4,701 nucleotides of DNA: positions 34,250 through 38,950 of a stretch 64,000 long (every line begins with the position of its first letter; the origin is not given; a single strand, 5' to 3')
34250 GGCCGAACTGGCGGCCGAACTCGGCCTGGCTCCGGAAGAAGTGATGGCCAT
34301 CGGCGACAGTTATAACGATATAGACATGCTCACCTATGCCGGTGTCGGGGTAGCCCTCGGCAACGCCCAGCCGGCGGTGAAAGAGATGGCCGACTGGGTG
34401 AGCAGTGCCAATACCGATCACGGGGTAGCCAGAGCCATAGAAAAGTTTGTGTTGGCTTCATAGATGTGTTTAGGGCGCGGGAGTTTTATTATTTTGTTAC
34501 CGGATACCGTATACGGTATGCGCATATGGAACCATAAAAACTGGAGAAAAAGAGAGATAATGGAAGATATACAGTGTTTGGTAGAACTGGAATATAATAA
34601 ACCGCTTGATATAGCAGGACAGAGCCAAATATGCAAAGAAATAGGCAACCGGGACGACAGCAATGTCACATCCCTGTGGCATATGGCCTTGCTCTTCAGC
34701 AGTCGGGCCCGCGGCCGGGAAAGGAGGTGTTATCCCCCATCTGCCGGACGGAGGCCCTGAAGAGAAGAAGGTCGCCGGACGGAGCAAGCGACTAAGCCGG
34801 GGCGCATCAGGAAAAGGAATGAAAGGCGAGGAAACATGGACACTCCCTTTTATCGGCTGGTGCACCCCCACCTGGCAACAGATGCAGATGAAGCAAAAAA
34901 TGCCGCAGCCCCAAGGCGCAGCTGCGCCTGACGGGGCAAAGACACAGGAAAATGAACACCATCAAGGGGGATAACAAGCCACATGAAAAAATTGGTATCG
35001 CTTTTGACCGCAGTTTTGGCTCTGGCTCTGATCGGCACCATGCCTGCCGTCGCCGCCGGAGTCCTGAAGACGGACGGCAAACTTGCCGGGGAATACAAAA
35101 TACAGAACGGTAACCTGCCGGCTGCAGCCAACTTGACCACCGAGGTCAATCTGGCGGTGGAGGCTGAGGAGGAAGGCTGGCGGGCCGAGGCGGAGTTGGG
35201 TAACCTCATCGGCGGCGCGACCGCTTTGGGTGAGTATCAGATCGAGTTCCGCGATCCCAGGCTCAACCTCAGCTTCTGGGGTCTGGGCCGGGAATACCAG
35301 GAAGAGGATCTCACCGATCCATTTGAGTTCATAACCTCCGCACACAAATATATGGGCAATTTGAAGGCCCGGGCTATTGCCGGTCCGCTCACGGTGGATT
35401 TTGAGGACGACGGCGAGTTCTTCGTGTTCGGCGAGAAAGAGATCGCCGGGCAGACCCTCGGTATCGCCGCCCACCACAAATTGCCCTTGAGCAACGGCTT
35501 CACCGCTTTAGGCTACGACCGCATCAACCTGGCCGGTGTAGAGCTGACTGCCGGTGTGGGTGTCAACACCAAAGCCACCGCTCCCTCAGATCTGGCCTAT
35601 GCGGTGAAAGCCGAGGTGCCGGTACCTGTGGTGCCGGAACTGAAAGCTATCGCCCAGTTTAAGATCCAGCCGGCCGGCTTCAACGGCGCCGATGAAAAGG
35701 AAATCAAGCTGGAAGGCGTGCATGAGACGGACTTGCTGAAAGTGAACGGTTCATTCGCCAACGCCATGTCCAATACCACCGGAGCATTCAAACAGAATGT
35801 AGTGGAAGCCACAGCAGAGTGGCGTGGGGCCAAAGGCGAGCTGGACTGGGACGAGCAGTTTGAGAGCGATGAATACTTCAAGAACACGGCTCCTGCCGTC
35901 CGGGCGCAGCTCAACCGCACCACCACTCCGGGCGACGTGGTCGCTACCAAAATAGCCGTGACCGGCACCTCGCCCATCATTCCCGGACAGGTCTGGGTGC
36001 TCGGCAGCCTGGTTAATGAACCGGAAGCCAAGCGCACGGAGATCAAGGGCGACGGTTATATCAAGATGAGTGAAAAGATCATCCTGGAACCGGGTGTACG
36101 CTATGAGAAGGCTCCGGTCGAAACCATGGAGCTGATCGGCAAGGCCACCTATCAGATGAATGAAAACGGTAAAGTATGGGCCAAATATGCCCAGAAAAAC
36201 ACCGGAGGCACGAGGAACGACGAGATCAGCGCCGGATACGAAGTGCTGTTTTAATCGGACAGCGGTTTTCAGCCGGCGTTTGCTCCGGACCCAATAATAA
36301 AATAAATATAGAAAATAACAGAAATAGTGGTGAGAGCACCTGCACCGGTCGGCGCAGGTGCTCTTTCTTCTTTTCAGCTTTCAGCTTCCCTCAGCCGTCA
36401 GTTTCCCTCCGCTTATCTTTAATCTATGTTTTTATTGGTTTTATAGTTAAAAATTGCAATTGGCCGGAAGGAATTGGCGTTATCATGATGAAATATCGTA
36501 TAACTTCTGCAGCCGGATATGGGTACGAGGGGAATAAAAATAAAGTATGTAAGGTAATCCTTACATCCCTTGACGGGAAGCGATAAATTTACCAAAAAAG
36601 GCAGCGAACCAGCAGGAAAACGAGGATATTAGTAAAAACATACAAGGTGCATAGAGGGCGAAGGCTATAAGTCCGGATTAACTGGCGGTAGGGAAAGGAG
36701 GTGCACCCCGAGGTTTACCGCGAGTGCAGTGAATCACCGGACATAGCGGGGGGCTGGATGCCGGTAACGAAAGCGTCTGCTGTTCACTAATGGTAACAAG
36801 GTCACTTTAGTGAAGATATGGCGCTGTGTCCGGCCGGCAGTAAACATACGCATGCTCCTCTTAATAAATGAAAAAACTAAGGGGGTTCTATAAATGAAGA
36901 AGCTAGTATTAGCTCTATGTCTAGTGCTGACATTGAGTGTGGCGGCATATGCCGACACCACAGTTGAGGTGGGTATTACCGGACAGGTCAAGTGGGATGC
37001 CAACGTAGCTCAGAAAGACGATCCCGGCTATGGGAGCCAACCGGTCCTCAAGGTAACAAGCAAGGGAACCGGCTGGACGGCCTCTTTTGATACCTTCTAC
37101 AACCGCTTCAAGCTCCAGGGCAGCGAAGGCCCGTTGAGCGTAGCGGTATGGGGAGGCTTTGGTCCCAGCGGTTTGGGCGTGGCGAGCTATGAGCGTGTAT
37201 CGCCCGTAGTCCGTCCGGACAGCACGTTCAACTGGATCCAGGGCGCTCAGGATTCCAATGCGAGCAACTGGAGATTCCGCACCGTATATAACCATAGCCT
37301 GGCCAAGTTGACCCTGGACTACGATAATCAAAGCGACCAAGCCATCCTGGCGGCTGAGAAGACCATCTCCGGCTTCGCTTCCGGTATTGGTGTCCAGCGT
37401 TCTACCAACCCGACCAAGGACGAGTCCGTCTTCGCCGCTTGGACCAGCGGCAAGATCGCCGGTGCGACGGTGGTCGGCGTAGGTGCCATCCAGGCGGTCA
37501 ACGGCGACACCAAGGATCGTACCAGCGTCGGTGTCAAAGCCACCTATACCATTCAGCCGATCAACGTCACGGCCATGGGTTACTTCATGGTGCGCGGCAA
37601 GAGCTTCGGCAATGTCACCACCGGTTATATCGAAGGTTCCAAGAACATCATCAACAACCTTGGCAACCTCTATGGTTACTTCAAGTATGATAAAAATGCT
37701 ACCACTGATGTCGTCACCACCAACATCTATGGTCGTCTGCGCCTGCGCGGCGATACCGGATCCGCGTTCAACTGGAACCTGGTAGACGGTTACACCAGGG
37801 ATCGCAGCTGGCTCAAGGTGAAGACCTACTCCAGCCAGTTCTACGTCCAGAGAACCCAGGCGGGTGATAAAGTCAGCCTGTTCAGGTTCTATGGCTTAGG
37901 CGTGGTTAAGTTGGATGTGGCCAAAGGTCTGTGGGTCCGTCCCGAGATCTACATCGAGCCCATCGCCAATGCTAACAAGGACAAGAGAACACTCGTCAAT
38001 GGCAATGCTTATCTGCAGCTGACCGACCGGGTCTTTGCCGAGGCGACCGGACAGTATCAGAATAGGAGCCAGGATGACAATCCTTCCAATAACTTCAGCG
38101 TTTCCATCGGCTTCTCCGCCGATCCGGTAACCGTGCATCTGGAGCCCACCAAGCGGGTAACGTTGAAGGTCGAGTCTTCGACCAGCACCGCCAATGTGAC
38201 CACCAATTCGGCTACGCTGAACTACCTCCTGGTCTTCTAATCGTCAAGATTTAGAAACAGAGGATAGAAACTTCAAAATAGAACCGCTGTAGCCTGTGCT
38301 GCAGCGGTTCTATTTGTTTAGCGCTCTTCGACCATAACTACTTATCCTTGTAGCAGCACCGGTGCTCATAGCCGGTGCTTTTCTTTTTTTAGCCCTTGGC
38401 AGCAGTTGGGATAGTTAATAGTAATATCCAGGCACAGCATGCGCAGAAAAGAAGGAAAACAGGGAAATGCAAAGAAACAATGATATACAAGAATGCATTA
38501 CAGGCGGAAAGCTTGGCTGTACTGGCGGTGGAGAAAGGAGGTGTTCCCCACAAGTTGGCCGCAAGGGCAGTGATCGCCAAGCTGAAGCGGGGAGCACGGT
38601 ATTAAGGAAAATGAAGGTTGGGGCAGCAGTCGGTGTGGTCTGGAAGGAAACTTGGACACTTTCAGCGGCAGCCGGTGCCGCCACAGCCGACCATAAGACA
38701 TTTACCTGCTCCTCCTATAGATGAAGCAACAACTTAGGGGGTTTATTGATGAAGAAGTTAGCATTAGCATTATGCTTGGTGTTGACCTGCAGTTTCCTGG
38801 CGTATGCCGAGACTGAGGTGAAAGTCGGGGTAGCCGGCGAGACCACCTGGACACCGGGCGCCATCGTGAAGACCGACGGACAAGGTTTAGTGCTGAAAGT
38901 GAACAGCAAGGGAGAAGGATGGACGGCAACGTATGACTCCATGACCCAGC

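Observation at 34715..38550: Conserved leader motif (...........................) ~200-260 nt upstream of each of the three OMP paralogs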

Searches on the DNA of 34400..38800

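Call 4: search_rna_families(source=window, start=34400, end=38800, threshold=evalue, max_evalue=10)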
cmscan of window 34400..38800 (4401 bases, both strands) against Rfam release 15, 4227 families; matches with E-value up to 10: 3.
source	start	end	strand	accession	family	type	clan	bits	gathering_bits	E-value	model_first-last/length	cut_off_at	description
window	34835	34925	-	RF03036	osmY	Gene; sRNA;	-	20.1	46.9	0.26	1-72/72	no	osmY RNA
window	35397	35480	-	RF01059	mir-598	Gene; miRNA;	-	18.8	69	2.9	1-80/80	no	mir-598 microRNA precursor family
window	36892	36934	+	RF01861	TB9Cs1H1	Gene; snRNA; snoRNA; HACA-box;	-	17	55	8.5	6-55/63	no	Trypanosomatid snoRNA TB9Cs1H1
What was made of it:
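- On ydaO-yuaA (c-di-AMP) riboswitch, RF00379, and every other Rfam 15 family: Window 34400-38800 at E<=10 gives only three chance-level hits, none of them a riboswitch (call 4).
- No Rfam family, ydaO-yuaA included, matches at E<=10 (call 4).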

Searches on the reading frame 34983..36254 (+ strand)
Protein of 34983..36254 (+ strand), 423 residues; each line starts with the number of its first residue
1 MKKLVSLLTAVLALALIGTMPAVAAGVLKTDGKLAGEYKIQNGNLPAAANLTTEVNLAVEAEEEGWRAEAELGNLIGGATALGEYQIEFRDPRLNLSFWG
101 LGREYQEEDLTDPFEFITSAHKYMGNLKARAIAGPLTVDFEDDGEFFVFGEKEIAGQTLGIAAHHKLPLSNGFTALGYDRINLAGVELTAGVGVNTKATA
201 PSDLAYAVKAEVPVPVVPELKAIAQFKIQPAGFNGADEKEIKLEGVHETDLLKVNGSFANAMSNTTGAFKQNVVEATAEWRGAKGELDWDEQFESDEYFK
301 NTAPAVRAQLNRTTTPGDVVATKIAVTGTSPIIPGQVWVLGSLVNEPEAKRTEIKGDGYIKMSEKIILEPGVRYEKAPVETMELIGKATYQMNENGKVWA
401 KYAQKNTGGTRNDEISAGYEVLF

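Call 11: search_protein_families(library=pfam, proteins=[window:34983-36254:+], max_evalue=0.01)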
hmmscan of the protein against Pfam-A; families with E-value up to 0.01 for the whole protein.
window:34983-36254:+ (423 aa): 0 families

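Call 18: find_homologous_proteins(query=window:34983-36254:+)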
Query window:34983-36254:+ (423 aa): 2 proteins with E <= 0.001 among 8000 candidates.
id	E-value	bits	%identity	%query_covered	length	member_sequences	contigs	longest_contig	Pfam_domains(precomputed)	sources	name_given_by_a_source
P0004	2.9e-275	931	100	100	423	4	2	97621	-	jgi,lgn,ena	-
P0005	9.4e-15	73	27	91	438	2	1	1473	-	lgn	-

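Call 21: find_encoding_contigs(protein=P0005, flank=10000)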
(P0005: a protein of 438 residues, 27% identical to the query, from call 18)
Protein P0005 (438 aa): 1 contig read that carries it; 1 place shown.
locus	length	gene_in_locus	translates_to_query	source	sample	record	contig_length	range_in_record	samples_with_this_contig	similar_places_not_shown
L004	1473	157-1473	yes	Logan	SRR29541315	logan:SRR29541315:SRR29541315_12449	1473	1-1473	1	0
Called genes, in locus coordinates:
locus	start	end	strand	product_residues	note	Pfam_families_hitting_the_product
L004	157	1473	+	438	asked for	?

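Call 83: search_protein_families(library=ncbifam, proteins=[window:34983-36254:+], max_evalue=0.01)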
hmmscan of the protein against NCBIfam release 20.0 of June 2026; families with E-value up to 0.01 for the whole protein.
window:34983-36254:+ (423 aa): 0 families
